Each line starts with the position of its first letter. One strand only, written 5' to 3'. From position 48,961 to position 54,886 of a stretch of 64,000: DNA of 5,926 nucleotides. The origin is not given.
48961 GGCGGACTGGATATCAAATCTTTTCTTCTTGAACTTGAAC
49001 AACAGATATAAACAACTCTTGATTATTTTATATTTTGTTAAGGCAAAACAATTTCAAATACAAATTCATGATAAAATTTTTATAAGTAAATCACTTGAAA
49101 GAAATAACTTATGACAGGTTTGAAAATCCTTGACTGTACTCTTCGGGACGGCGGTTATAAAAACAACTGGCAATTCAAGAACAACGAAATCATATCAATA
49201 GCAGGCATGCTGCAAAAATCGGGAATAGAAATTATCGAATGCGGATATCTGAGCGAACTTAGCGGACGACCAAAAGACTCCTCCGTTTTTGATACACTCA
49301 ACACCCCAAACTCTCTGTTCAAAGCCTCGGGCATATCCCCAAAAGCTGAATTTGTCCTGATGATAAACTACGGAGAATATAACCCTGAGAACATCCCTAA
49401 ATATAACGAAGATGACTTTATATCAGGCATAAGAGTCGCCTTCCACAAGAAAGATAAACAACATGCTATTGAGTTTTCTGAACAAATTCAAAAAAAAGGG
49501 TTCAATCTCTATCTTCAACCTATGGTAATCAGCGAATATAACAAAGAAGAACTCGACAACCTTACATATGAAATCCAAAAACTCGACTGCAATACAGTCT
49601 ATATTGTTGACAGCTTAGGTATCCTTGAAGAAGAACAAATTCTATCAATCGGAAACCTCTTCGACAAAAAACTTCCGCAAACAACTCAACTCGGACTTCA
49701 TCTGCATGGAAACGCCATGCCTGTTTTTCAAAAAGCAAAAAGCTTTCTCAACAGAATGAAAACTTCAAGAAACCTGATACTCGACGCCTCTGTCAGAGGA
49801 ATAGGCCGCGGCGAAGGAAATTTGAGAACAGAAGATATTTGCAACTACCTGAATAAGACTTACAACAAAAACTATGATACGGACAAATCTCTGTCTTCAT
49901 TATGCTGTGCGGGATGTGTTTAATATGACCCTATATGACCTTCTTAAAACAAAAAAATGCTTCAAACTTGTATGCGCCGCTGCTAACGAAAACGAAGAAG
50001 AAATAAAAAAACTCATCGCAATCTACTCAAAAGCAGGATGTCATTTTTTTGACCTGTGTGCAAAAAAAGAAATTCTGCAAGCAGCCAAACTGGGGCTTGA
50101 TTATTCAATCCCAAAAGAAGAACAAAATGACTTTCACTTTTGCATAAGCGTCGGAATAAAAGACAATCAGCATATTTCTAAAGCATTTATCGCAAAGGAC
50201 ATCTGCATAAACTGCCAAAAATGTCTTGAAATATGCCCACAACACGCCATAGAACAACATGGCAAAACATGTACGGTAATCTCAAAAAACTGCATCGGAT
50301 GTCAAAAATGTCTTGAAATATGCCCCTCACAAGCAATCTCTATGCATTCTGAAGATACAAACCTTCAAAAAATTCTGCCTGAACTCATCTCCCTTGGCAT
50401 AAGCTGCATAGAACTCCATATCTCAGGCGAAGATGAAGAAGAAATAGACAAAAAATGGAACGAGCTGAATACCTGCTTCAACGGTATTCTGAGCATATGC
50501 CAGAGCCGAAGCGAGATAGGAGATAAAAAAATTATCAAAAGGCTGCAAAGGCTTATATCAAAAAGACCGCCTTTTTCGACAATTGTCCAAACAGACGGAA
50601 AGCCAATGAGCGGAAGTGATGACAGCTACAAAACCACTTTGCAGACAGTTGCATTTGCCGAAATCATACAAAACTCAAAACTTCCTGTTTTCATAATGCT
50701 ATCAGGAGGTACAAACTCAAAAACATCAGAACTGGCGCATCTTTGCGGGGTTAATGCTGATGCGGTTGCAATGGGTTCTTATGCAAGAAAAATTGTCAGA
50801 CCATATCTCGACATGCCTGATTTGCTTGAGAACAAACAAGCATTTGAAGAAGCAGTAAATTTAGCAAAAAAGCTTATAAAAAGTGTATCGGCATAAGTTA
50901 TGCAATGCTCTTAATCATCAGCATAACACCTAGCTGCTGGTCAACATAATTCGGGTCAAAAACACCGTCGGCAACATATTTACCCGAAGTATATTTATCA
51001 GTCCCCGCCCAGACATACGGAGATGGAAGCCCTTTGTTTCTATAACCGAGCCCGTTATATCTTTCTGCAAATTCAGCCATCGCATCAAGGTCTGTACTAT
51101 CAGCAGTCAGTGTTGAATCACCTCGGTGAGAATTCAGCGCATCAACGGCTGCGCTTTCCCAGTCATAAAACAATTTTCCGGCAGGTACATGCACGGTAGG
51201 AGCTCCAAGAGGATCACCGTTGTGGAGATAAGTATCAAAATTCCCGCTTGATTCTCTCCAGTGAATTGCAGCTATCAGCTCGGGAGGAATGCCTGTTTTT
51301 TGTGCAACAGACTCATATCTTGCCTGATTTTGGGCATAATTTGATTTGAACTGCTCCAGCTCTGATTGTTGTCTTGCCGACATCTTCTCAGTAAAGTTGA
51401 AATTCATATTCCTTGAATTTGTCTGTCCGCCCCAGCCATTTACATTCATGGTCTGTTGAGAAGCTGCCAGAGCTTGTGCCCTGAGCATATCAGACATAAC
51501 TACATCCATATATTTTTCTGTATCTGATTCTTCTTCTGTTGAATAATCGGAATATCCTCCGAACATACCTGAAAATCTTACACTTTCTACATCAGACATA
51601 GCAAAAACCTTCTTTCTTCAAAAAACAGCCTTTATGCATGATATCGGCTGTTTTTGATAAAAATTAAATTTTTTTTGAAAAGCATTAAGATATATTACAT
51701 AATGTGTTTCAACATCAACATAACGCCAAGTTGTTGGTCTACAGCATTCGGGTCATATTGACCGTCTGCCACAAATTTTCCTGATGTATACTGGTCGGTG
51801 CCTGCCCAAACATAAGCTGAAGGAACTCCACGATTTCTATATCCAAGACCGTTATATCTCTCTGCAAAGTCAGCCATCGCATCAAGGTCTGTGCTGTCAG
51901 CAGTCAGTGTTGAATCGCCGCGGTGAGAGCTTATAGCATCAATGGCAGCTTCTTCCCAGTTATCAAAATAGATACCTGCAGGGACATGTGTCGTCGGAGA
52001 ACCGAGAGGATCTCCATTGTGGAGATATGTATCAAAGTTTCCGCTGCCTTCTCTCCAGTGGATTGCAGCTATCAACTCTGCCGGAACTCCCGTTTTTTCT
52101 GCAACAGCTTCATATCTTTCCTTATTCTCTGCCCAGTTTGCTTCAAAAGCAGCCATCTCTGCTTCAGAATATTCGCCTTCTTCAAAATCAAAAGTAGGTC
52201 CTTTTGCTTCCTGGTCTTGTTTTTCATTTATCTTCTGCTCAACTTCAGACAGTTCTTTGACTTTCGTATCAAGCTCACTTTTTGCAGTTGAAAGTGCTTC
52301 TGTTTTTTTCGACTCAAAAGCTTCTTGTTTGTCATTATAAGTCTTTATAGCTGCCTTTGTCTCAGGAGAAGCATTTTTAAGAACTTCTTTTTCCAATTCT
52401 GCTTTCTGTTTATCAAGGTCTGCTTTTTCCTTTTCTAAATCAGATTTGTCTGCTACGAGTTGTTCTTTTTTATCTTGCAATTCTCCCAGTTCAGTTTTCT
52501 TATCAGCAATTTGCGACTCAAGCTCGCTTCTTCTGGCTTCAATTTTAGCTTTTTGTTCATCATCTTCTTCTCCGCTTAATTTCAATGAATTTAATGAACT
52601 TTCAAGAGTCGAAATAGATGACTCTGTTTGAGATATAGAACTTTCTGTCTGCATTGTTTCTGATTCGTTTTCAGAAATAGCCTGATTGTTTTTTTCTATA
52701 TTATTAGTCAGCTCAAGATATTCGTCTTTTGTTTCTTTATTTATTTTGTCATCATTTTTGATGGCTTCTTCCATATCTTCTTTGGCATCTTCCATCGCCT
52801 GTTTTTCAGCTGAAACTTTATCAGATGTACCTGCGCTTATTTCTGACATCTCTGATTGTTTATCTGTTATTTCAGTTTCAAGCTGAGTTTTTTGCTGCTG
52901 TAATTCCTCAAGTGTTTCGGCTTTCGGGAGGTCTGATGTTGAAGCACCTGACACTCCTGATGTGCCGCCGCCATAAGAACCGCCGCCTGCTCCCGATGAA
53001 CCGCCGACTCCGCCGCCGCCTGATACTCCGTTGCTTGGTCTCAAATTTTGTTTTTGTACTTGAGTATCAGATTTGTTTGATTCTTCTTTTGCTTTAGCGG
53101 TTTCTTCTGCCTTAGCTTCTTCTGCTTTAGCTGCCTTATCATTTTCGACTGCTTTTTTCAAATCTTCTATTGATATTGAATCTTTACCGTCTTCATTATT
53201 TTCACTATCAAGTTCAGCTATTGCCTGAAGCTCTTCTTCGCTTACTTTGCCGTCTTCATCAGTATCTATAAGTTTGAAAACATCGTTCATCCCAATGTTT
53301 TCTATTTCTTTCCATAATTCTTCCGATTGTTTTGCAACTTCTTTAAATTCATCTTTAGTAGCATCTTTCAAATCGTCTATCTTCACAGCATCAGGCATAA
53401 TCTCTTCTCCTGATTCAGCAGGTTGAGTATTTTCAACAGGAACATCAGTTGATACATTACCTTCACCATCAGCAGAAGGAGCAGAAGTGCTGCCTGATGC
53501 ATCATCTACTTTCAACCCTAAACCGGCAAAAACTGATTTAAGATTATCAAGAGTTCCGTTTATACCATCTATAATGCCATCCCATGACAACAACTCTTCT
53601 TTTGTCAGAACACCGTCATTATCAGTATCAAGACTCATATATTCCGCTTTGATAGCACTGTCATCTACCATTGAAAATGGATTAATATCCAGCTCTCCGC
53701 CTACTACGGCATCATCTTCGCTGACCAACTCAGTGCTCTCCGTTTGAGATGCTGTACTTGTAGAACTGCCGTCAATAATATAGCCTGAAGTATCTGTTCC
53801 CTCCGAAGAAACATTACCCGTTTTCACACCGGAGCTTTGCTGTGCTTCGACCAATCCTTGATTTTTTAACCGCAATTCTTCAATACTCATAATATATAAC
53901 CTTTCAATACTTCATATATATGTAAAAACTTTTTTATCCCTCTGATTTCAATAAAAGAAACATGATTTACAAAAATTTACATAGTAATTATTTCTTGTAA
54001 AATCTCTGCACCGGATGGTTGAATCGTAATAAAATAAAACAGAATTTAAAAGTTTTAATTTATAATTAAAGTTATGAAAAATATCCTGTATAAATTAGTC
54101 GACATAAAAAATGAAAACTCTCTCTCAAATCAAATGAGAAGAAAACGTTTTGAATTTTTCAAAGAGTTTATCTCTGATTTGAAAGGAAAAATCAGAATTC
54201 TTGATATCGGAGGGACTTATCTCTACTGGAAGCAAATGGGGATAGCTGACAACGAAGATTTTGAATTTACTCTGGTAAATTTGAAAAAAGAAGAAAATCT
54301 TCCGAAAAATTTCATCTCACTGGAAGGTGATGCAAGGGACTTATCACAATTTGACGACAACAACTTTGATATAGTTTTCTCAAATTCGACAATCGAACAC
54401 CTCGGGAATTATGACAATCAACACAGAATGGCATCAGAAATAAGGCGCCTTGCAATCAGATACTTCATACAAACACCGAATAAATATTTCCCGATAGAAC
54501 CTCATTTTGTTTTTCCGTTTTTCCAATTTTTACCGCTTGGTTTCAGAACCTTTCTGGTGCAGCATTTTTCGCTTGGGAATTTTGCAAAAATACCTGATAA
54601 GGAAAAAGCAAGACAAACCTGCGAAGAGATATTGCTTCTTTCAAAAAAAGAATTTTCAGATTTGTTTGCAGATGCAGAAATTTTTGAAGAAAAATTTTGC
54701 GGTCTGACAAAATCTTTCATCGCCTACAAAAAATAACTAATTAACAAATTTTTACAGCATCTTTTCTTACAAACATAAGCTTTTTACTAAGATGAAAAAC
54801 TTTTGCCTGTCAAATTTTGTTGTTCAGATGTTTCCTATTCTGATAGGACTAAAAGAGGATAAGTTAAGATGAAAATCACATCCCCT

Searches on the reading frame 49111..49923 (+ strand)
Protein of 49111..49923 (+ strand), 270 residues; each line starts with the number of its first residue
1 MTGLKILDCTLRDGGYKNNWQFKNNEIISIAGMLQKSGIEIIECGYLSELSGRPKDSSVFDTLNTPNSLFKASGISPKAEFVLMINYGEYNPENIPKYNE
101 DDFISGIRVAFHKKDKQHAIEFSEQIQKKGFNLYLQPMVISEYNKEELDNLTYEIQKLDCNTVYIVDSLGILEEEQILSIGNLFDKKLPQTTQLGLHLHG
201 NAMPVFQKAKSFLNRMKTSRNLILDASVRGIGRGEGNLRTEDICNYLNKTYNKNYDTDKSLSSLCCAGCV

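Call 96: search_protein_families(library=pfam, proteins=[window:49111-49923:+], max_evalue=0.001)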
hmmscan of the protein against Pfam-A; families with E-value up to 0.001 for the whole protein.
window:49111-49923:+ (270 aa): 1 family
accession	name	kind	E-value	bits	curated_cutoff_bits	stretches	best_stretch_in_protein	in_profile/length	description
PF00682.25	HMGL-like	-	1.7e-14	54.3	29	2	117-250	113-242/260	HMGL-like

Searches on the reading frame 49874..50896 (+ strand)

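Call 96: search_protein_families(library=pfam, proteins=[window:49874-50896:+], max_evalue=0.001)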
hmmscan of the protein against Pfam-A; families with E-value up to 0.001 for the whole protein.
window:49874-50896:+ (340 aa): 14 families
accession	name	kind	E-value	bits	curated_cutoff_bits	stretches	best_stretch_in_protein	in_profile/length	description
PF12617.14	LdpA_C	-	1.3e-21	77.4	22.2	1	173-336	4-183/184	Light dependent period A C-terminal domain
PF12838.12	Fer4_7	-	1.6e-10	41.7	27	2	111-154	2-52/52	4Fe-4S dicluster domain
PF14697.11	Fer4_21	-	2e-10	41.1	35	1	104-157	1-59/59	4Fe-4S dicluster domain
PF00037.32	Fer4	-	1.2e-09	38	21.1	2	135-156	3-24/24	4Fe-4S binding domain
PF25160.1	LdpA_Fe-S-bd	-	1.1e-08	35.2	27.6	1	114-159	5-47/49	LdpA Fe-S cluster-binding domain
PF13187.11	Fer4_9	-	9.9e-08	32.3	27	1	111-155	2-52/52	4Fe-4S dicluster domain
PF12837.12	Fer4_6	-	1.9e-07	31.2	25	1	138-155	7-24/24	4Fe-4S binding domain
PF12797.12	Fer4_2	-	8.9e-07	28.9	24.5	0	105-122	4-21/22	4Fe-4S binding domain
PF13484.11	Fer4_16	-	1.2e-06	29.6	30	1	139-169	1-31/66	4Fe-4S double cluster binding domain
PF13237.11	Fer4_10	-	2.1e-06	28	25.5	1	105-151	3-53/53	4Fe-4S dicluster domain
PF12798.12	Fer4_3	-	4.3e-05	24.5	27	0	140-154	1-15/15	4Fe-4S binding domain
PF13183.11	Fer4_8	-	9.6e-05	23.3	27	0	138-153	3-18/68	4Fe-4S dicluster domain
PF12800.12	Fer4_4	-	0.00012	22.6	24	0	139-151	3-15/17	4Fe-4S binding domain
PF04481.18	DUF561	-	0.0004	20.1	21.6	0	21-72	6-57/243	Protein of unknown function (DUF561)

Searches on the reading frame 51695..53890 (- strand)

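Call 96: search_protein_families(library=pfam, proteins=[window:51695-53890:-], max_evalue=0.001)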
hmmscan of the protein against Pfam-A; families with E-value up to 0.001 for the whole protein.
window:51695-53890:- (731 aa): 5 families
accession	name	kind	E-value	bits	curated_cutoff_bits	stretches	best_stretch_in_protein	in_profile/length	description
PF13405.12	EF-hand_6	-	3.8e-10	39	25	1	202-225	3-26/30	EF-hand domain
PF13202.12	EF-hand_5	-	3.4e-09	36.2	25.9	1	202-224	2-24/25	EF hand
PF00036.39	EF-hand_1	-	1.3e-08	34.3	25.4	1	202-224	3-25/29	EF hand domain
PF13833.12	EF-hand_8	-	1.4e-05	25.2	28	0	201-221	27-47/54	EF-hand domain pair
PF13499.12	EF-hand_7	-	6.6e-05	23.6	30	0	202-230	5-32/67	EF-hand domain pair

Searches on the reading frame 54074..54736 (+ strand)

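Call 96: search_protein_families(library=pfam, proteins=[window:54074-54736:+], max_evalue=0.001)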
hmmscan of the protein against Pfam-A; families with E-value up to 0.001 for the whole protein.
window:54074-54736:+ (220 aa): 2 families
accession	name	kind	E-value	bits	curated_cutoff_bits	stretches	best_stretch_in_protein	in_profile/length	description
PF08241.18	Methyltransf_11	-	1.1e-07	32.8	21.2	1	71-126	34-86/95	Methyltransferase domain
PF13649.12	Methyltransf_25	-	0.00046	21.3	27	1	75-126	45-92/97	Methyltransferase domain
